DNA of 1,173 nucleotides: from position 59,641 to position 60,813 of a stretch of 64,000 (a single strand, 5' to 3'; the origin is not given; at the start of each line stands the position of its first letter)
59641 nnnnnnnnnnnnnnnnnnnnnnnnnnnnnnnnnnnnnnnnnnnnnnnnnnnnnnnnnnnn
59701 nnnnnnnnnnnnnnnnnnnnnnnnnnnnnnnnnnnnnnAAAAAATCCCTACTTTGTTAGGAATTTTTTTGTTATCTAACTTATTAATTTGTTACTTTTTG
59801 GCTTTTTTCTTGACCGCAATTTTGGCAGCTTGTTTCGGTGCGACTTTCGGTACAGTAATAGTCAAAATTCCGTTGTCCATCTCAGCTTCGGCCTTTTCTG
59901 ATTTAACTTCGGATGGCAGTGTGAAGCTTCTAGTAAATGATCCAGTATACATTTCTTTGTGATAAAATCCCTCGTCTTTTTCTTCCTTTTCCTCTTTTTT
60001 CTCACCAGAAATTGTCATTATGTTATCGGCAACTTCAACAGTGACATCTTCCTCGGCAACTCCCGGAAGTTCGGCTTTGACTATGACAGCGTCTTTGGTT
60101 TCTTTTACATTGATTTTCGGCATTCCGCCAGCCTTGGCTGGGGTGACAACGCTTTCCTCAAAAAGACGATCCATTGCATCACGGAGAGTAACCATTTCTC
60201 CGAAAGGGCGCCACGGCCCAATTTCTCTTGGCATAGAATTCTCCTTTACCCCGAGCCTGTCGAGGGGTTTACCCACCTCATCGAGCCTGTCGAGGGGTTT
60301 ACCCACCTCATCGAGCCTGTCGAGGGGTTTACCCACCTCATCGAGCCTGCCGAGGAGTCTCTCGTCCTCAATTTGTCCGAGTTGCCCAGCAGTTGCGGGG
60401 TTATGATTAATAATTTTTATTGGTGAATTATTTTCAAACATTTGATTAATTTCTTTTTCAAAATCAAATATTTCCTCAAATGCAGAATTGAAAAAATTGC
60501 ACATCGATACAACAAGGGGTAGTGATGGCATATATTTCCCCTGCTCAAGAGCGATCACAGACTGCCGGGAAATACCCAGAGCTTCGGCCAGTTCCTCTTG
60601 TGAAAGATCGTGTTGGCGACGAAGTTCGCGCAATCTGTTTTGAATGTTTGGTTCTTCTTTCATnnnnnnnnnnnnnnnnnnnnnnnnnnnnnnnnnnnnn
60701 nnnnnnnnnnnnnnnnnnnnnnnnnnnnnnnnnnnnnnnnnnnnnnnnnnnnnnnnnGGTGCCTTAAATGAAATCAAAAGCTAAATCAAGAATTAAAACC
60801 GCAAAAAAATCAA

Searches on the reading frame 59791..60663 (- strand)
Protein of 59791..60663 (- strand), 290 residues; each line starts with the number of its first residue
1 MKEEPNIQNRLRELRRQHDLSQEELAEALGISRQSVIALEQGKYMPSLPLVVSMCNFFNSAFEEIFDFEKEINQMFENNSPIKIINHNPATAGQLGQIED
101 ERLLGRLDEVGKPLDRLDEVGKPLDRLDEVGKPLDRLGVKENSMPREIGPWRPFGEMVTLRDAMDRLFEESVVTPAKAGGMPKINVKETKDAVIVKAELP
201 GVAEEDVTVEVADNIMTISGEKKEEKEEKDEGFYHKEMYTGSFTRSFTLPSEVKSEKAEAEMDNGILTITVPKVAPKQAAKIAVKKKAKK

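Call 6: search_protein_families(library=pfam, proteins=[window:59791-60663:-])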
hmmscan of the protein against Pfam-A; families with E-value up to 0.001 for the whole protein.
window:59791-60663:- (290 aa): 7 families
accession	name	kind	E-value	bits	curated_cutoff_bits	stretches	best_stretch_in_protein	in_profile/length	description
PF00011.27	HSP20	-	2.6e-23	82.5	20.8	1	186-283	2-100/102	Hsp20/alpha crystallin family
PF01381.28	HTH_3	-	2.8e-14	53.3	23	1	11-64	1-54/55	Helix-turn-helix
PF13560.12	HTH_31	-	4.9e-11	43.2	27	1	10-58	5-54/64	Helix-turn-helix domain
PF12844.13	HTH_19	-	7.5e-09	35.8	30.2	1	9-59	2-52/64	Helix-turn-helix domain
PF13443.12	HTH_26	-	6.5e-07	29.9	22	1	10-71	1-63/63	Cro/C1-type HTH DNA-binding domain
PF17886.7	ArsA_HSP20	-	3.5e-06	26.9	22.5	1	191-270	2-62/63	HSP20-like domain found in ArsA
PF13413.12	HTH_25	-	2.3e-05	24.6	24.6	1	10-44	1-35/62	Helix-turn-helix domain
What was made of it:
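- Checked: The 290-aa product of 59791-60663(-) has HTH_3 at residues 11-64 (53.3 bits) and HSP20 at residues 186-283 (82.5 bits) (call 6).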

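Call 8: find_homologous_proteins(query=window:59791-60663:-)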
Query window:59791-60663:- (290 aa): 1582 proteins with E <= 0.001 among 5131 candidates; the best 120 are listed.
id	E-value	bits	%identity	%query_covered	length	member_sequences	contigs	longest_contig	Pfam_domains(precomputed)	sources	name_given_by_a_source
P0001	5.8e-184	628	100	100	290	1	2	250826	PF12844.14,PF27746.1,PF01381.29,PF00011.28,PF17886.8,PF13560.13,PF13443.13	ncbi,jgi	ncbi:MAG: Hsp20 family protein [Patescibacteria group bacterium]|jgi:HSP20 family protein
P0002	7.7e-162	555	93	100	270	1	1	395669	PF12844.14,PF13413.13,PF27746.1,PF01381.29,PF00011.28,PF17886.8,PF13560.13,PF13443.13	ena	-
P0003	5.9e-126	438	75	94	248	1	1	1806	PF12844.14,PF27746.1,PF01381.29,PF00011.28,PF17886.8,PF13560.13,PF13443.13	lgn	-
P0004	6.6e-120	418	71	95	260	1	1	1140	PF12844.14,PF27746.1,PF01381.29,PF00011.28,PF17886.8,PF13560.13,PF13443.13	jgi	jgi:HSP20 family protein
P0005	1.6e-119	417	73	100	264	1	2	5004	PF12844.14,PF13413.13,PF27746.1,PF01381.29,PF00011.28,PF24250.2,PF17886.8,PF13560.13,PF13443.13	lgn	-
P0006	3.1e-116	406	68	99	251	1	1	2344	PF12844.14,PF27746.1,PF01381.29,PF00011.28,PF17886.8,PF13560.13,PF13443.13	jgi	jgi:HSP20 family protein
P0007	1.5e-114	400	67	99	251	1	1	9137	PF12844.14,PF01381.29,PF00011.28,PF13560.13,PF13443.13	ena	-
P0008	4.0e-94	333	57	95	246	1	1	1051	PF12844.14,PF01381.29,PF00011.28,PF17886.8,PF13560.13,PF13443.13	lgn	-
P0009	4.4e-93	330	56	94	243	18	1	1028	PF12844.14,PF01381.29,PF00011.28,PF17886.8,PF13560.13,PF13443.13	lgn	-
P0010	7.4e-93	329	60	93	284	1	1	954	PF12844.14,PF27746.1,PF01381.29,PF00011.28,PF17886.8,PF13560.13,PF13443.13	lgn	-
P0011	3.3e-92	327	56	100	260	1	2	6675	PF12844.14,PF01381.29,PF00011.28,PF17886.8,PF13560.13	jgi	jgi:HSP20 family protein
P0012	8.0e-92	326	62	95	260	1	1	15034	PF12844.14,PF27746.1,PF01381.29,PF00011.28,PF17886.8,PF13560.13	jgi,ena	-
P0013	1.7e-91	325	57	98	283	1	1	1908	PF12844.14,PF27746.1,PF01381.29,PF00011.28,PF17886.8,PF13560.13,PF13443.13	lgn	-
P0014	5.0e-91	323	57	94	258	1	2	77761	PF12844.14,PF13413.13,PF01381.29,PF00011.28,PF24250.2,PF17886.8,PF13560.13,PF13443.13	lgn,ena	-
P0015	7.6e-91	322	58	92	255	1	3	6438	PF12844.14,PF01381.29,PF00011.28,PF17886.8,PF13560.13,PF13443.13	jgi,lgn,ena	-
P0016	1.2e-90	322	59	92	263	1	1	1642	PF12844.14,PF01381.29,PF00011.28,PF17886.8,PF13560.13,PF13443.13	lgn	-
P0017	1.6e-90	321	57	95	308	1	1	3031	PF12844.14,PF27746.1,PF01381.29,PF00011.28,PF17886.8,PF13560.13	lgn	-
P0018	1.7e-90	321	53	99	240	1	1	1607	PF12844.14,PF01381.29,PF00011.28,PF13560.13,PF13443.13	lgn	-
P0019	1.8e-90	321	55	96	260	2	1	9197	PF12844.14,PF01381.29,PF00011.28,PF17886.8,PF13560.13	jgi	-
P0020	2.1e-90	321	54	100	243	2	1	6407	PF12844.14,PF01381.29,PF00011.28,PF24250.2,PF17886.8,PF13560.13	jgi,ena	-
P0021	3.7e-90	320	53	94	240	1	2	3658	PF12844.14,PF01381.29,PF00011.28,PF13560.13,PF13443.13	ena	-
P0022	5.7e-90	320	55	94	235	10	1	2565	PF12844.14,PF01381.29,PF00011.28,PF17886.8,PF13560.13,PF13443.13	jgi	-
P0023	5.7e-90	320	53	96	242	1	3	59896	PF12844.14,PF01381.29,PF00011.28,PF17886.8,PF13560.13,PF13443.13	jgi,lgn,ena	-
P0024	7.9e-90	319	54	96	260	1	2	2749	PF12844.14,PF01381.29,PF00011.28,PF17886.8,PF13560.13,PF13443.13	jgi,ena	-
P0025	1.0e-89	319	57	98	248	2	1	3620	PF12844.14,PF27746.1,PF01381.29,PF00011.28,PF17886.8,PF13560.13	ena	-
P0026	1.1e-89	319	54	94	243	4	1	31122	PF12844.14,PF13413.13,PF27746.1,PF01381.29,PF00011.28,PF17886.8,PF13560.13,PF13443.13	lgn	-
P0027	1.5e-89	318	55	100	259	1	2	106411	PF12844.14,PF01381.29,PF00011.28,PF17886.8,PF13560.13,PF13443.13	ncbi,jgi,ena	ncbi:MAG: Hsp20 family protein [Patescibacteria group bacterium]|jgi:HSP20 family protein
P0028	2.2e-89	318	58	97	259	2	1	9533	PF12844.14,PF27746.1,PF01381.29,PF00011.28,PF17886.8,PF13560.13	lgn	-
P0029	2.4e-89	318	54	95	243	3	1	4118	PF12844.14,PF01381.29,PF00011.28,PF17886.8,PF13560.13,PF13443.13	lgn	-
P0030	2.5e-89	317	56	94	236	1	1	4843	PF12844.14,PF01381.29,PF00011.28,PF17886.8,PF13560.13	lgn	-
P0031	2.9e-89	317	54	93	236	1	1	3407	PF12844.14,PF01381.29,PF00011.28,PF17886.8,PF13560.13,PF13443.13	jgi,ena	-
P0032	5.2e-89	316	57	96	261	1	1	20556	PF12844.14,PF27746.1,PF01381.29,PF00011.28,PF17886.8,PF13560.13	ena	-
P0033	5.7e-89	316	57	94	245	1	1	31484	PF12844.14,PF27746.1,PF01381.29,PF00011.28,PF17886.8,PF13560.13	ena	-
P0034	7.8e-89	316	57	93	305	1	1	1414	PF12844.14,PF27746.1,PF01381.29,PF00011.28,PF17886.8,PF13560.13,PF13443.13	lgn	-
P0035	1.1e-88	315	54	98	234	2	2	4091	PF12844.14,PF01381.29,PF00011.28,PF17886.8,PF13560.13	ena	-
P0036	1.2e-88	315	56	99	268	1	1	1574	PF12844.14,PF27746.1,PF01381.29,PF00011.28,PF17886.8,PF13560.13,PF13443.13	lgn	-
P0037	1.5e-88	315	57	98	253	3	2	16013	PF12844.14,PF01381.29,PF00011.28,PF17886.8,PF13560.13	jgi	-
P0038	1.7e-88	315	50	98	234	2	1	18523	PF12844.14,PF01381.29,PF00011.28,PF17886.8,PF13560.13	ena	-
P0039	2.2e-88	314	54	100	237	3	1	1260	PF12844.14,PF01381.29,PF00011.28,PF17886.8,PF13560.13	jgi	-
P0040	2.5e-88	314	56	98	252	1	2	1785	PF12844.14,PF01381.29,PF00011.28,PF24250.2,PF17886.8,PF13560.13,PF13443.13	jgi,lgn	jgi:HSP20 family protein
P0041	3.2e-88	314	59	93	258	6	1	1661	PF12844.14,PF01381.29,PF00011.28,PF24250.2,PF13560.13,PF13443.13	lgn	-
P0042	3.5e-88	314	52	99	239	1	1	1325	PF12844.14,PF01381.29,PF00011.28,PF17886.8,PF13560.13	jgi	-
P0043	4.3e-88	313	54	93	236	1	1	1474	PF12844.14,PF01381.29,PF00011.28,PF17886.8,PF13560.13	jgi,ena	-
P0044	1.1e-87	312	54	95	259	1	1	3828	PF12844.14,PF01381.29,PF00011.28,PF17886.8,PF13560.13,PF13443.13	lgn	-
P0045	1.2e-87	312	55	93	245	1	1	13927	PF12844.14,PF01381.29,PF00011.28,PF13560.13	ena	-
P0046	1.2e-87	312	58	93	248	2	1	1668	PF12844.14,PF27746.1,PF01381.29,PF00011.28,PF17886.8,PF13560.13,PF13443.13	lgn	-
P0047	1.4e-87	312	54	99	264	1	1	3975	PF12844.14,PF01381.29,PF00011.28,PF24250.2,PF13560.13,PF13443.13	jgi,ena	-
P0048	1.4e-87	312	56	100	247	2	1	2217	PF12844.14,PF13413.13,PF27746.1,PF01381.29,PF00011.28,PF17886.8,PF13560.13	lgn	-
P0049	3.7e-87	310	58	98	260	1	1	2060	PF12844.14,PF13413.13,PF27746.1,PF01381.29,PF00011.28,PF17886.8,PF13560.13,PF13443.13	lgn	-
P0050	3.8e-87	310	53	98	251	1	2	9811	PF12844.14,PF01381.29,PF00011.28,PF17886.8,PF13560.13,PF13443.13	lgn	-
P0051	4.4e-87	310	57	96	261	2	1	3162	PF12844.14,PF27746.1,PF01381.29,PF00011.28,PF17886.8,PF13560.13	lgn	-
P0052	6.3e-87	310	57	98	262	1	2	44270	PF12844.14,PF27746.1,PF01381.29,PF00011.28,PF17886.8,PF13560.13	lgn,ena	-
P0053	6.8e-87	310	53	96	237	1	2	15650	PF12844.14,PF01381.29,PF00011.28,PF13560.13,PF13443.13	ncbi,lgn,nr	ncbi:MAG: Hsp20 family protein [Candidatus Berkelbacteria bacterium]|nr:Hsp20 family protein [Candid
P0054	7.5e-87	309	53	99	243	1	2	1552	PF12844.14,PF27746.1,PF01381.29,PF00011.28,PF17886.8,PF13560.13,PF13443.13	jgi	jgi:HSP20 family protein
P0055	1.1e-86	309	50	99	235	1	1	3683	PF12844.14,PF01381.29,PF00011.28,PF17886.8,PF13560.13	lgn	-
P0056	1.5e-86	308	51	100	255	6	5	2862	PF12844.14,PF01381.29,PF00011.28,PF17886.8,PF13560.13,PF13443.13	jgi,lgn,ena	-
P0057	1.5e-86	308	54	98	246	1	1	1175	PF12844.14,PF01381.29,PF00011.28,PF13560.13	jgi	jgi:HSP20 family protein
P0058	1.9e-86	308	58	92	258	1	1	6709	PF12844.14,PF13413.13,PF01381.29,PF00011.28,PF17886.8,PF13560.13,PF13443.13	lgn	-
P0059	3.5e-86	307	57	92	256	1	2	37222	PF12844.14,PF13413.13,PF01381.29,PF00011.28,PF17886.8,PF13560.13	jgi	jgi:HSP20 family protein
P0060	6.8e-86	306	53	100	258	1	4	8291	PF12844.14,PF01381.29,PF00011.28,PF13560.13,PF13443.13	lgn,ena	-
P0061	7.9e-86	306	51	99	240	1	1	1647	PF12844.14,PF01381.29,PF00011.28,PF17886.8,PF13560.13,PF13443.13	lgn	-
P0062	1.0e-85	306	56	93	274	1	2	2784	PF12844.14,PF27746.1,PF01381.29,PF00011.28,PF17886.8,PF13560.13,PF13443.13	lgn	-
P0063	1.1e-85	306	52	97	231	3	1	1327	PF12844.14,PF01381.29,PF00011.28,PF17886.8,PF13560.13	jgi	-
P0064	1.2e-85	305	55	98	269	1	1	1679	PF12844.14,PF13413.13,PF27746.1,PF01381.29,PF00011.28,PF24250.2,PF17886.8,PF13560.13,PF13443.13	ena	-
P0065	1.3e-85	305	56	94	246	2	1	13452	PF12844.14,PF27746.1,PF01381.29,PF00011.28,PF17886.8,PF13560.13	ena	-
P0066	2.1e-85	305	57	94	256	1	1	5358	PF12844.14,PF13413.13,PF27746.1,PF01381.29,PF00011.28,PF24250.2,PF17886.8,PF13560.13,PF13443.13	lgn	-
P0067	2.3e-85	305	52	100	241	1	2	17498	PF12844.14,PF01381.29,PF00011.28,PF17886.8,PF13560.13,PF13443.13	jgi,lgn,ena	jgi:HSP20 family protein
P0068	2.3e-85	304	52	93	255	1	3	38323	PF12844.14,PF01381.29,PF00011.28,PF24250.2,PF17886.8,PF13560.13,PF13443.13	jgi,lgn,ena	-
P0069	2.8e-85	304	55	99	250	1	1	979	PF12844.14,PF27746.1,PF01381.29,PF00011.28,PF17886.8,PF13560.13,PF13443.13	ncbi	-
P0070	2.8e-85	304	52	100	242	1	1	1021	PF12844.14,PF01381.29,PF00011.28,PF17886.8,PF13560.13,PF13443.13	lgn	-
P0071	3.2e-85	304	57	92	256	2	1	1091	PF12844.14,PF13413.13,PF01381.29,PF00011.28,PF24250.2,PF17886.8,PF13560.13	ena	-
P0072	4.5e-85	304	51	97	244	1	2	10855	PF12844.14,PF01381.29,PF00011.28,PF24250.2,PF13560.13,PF13443.13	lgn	-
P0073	4.6e-85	303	50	99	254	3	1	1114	PF12844.14,PF01381.29,PF00011.28,PF17886.8,PF13560.13,PF13443.13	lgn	-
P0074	5.2e-85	303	55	98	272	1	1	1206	PF12844.14,PF27746.1,PF01381.29,PF00011.28,PF24250.2,PF17886.8,PF13560.13,PF13443.13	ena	-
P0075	5.5e-85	303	55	96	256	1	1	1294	PF12844.14,PF01381.29,PF00011.28,PF17886.8,PF13560.13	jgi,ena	-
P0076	6.3e-85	303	49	99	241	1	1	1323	PF12844.14,PF13413.13,PF27746.1,PF01381.29,PF00011.28,PF17886.8,PF13560.13,PF13443.13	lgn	-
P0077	6.4e-85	303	56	97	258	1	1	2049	PF12844.14,PF01381.29,PF00011.28,PF24250.2,PF17886.8,PF13560.13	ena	-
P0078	6.6e-85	303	51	95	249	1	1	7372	PF12844.14,PF01381.29,PF00011.28,PF17886.8,PF13560.13,PF13443.13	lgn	-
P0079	1.1e-84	302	53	98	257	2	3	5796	PF12844.14,PF01381.29,PF00011.28,PF24250.2,PF17886.8,PF13560.13,PF13443.13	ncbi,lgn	-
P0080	1.2e-84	302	52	99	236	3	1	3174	PF12844.14,PF01381.29,PF00011.28,PF17886.8,PF13560.13,PF13443.13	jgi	-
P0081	2.3e-84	301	52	99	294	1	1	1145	PF12844.14,PF27746.1,PF01381.29,PF00011.28,PF17886.8,PF13560.13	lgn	-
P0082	2.6e-84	301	52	100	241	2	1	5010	PF12844.14,PF01381.29,PF00011.28,PF17886.8,PF13560.13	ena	-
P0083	3.0e-84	301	51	97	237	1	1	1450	PF12844.14,PF01381.29,PF00011.28,PF13560.13,PF13443.13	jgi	jgi:HSP20 family protein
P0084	3.1e-84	301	54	94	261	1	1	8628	PF12844.14,PF01381.29,PF00011.28,PF17886.8,PF13560.13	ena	-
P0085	3.2e-84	301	55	94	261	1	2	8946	PF12844.14,PF27746.1,PF01381.29,PF00011.28,PF17886.8,PF13560.13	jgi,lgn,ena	-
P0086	3.3e-84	301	49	98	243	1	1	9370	PF12844.14,PF13413.13,PF27746.1,PF01381.29,PF00011.28,PF17886.8,PF13560.13,PF13443.13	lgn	-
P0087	3.4e-84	301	53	97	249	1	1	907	PF12844.14,PF01381.29,PF00011.28,PF17886.8,PF13560.13,PF13443.13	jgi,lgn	jgi:HSP20 family protein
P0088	4.0e-84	300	53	97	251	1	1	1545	PF12844.14,PF01381.29,PF00011.28,PF24250.2,PF17886.8,PF13560.13,PF13443.13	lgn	-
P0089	5.2e-84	300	51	98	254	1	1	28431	PF12844.14,PF27746.1,PF01381.29,PF00011.28,PF13560.13,PF13443.13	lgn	-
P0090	9.0e-84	299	54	95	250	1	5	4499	PF12844.14,PF01381.29,PF00011.28,PF17886.8,PF13560.13,PF13443.13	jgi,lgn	-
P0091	1.2e-83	299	54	92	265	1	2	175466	PF12844.14,PF27746.1,PF01381.29,PF00011.28,PF17886.8,PF13560.13,PF13443.13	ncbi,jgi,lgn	-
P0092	1.3e-83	299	52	97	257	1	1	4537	PF12844.14,PF01381.29,PF00011.28,PF17886.8,PF13560.13,PF13443.13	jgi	jgi:HSP20 family protein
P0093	1.9e-83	298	56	95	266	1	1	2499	PF12844.14,PF01381.29,PF00011.28,PF24250.2,PF17886.8,PF13560.13,PF13443.13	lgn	-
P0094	2.3e-83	298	50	93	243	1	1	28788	PF12844.14,PF01381.29,PF00011.28,PF17886.8,PF13560.13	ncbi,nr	ncbi:MAG: Hsp20 family protein [Candidatus Berkelbacteria bacterium]|nr:Hsp20 family protein [Candid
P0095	2.5e-83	298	52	97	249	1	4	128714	PF12844.14,PF01381.29,PF00011.28,PF13560.13,PF13443.13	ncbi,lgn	-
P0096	3.0e-83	298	50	95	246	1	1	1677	PF12844.14,PF01381.29,PF00011.28,PF24250.2,PF17886.8,PF13560.13,PF13443.13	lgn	-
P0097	3.0e-83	298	52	93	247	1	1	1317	PF12844.14,PF01381.29,PF00011.28,PF17886.8,PF13560.13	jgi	-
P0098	3.5e-83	297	55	96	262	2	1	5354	PF12844.14,PF01381.29,PF00011.28,PF17886.8,PF13560.13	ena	-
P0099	3.7e-83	297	54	93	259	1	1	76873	PF12844.14,PF27746.1,PF01381.29,PF00011.28,PF24250.2,PF17886.8,PF13560.13,PF13443.13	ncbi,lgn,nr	ncbi:MAG: Hsp20 family protein [Patescibacteria group bacterium]|nr:Hsp20 family protein [Patescibac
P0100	4.1e-83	297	50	93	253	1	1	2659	PF12844.14,PF01381.29,PF00011.28,PF17886.8,PF13560.13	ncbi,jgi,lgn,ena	ncbi:MAG: Hsp20 family protein [bacterium]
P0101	5.3e-83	297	53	97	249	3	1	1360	PF12844.14,PF01381.29,PF00011.28,PF24250.2,PF17886.8,PF13560.13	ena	-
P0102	5.8e-83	297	53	94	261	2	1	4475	PF12844.14,PF13413.13,PF27746.1,PF01381.29,PF00011.28,PF17886.8,PF13560.13,PF13443.13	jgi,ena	jgi:HSP20 family protein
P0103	5.9e-83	297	51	99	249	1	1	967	PF12844.14,PF01381.29,PF00011.28,PF17886.8,PF13560.13,PF13443.13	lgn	-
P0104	8.5e-83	296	55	98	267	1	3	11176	PF12844.14,PF01381.29,PF00011.28,PF17886.8,PF13560.13,PF13443.13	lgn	-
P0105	1.1e-82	296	52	99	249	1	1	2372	PF12844.14,PF01381.29,PF00011.28,PF17886.8,PF13560.13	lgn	-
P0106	2.2e-82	295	50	94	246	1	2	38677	PF12844.14,PF01381.29,PF00011.28,PF24250.2,PF13560.13,PF13443.13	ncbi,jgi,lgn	jgi:HSP20 family protein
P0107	2.5e-82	295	51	94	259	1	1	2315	PF12844.14,PF01381.29,PF00011.28,PF13560.13,PF13443.13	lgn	-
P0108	3.3e-82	294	54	94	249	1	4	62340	PF12844.14,PF01381.29,PF00011.28,PF17886.8,PF13560.13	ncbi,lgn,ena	-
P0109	4.5e-82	294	51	97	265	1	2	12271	PF12844.14,PF01381.29,PF00011.28,PF17886.8,PF13560.13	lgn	-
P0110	4.6e-82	294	55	99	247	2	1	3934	PF12844.14,PF27746.1,PF01381.29,PF00011.28,PF17886.8,PF13560.13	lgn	-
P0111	4.8e-82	294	52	93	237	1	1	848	PF12844.14,PF27746.1,PF01381.29,PF00011.28,PF24250.2,PF17886.8,PF13560.13,PF13443.13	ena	-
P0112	5.3e-82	293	52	99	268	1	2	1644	PF12844.14,PF01381.29,PF00011.28,PF13560.13,PF13443.13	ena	-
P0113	5.6e-82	293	54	97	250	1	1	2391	PF12844.14,PF01381.29,PF00011.28,PF24250.2,PF13560.13,PF13443.13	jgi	jgi:HSP20 family protein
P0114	6.1e-82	293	50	94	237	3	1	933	PF12844.14,PF01381.29,PF00011.28,PF17886.8,PF13560.13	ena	-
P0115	7.9e-82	293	53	99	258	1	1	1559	PF12844.14,PF01381.29,PF00011.28,PF13560.13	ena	-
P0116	8.8e-82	293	51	97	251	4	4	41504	PF12844.14,PF13413.13,PF01381.29,PF00011.28,PF13560.13,PF13443.13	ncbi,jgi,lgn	jgi:HSP20 family protein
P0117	8.9e-82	293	51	98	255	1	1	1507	PF12844.14,PF27746.1,PF01381.29,PF00011.28,PF17886.8,PF13560.13,PF13443.13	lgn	-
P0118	1.2e-81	292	51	98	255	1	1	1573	PF12844.14,PF27746.1,PF01381.29,PF00011.28,PF17886.8,PF13560.13,PF13443.13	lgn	-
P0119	1.5e-81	292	52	98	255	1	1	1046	PF12844.14,PF27746.1,PF01381.29,PF00011.28,PF17886.8,PF13560.13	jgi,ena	-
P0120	1.7e-81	292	53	97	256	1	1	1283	PF12844.14,PF01381.29,PF00011.28,PF17886.8,PF13560.13,PF13443.13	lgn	-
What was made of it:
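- Only 64 kb of a contig of about 250 kb is visible (call 8).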

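Call 11: find_related_loci(query=A1, collection=metagenome_contigs, flank=6000)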
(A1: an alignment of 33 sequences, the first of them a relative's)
Query A1 (290 aa) in metagenome_contigs; peptide patterns used: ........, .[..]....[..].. (x = any residue, [..] = any of these).
600 stretches matched a pattern (row limit reached: there are more); 315 encode a relative of the query (tblastn E <= 1e-3); the best 80 are kept; 80 distinct loci.
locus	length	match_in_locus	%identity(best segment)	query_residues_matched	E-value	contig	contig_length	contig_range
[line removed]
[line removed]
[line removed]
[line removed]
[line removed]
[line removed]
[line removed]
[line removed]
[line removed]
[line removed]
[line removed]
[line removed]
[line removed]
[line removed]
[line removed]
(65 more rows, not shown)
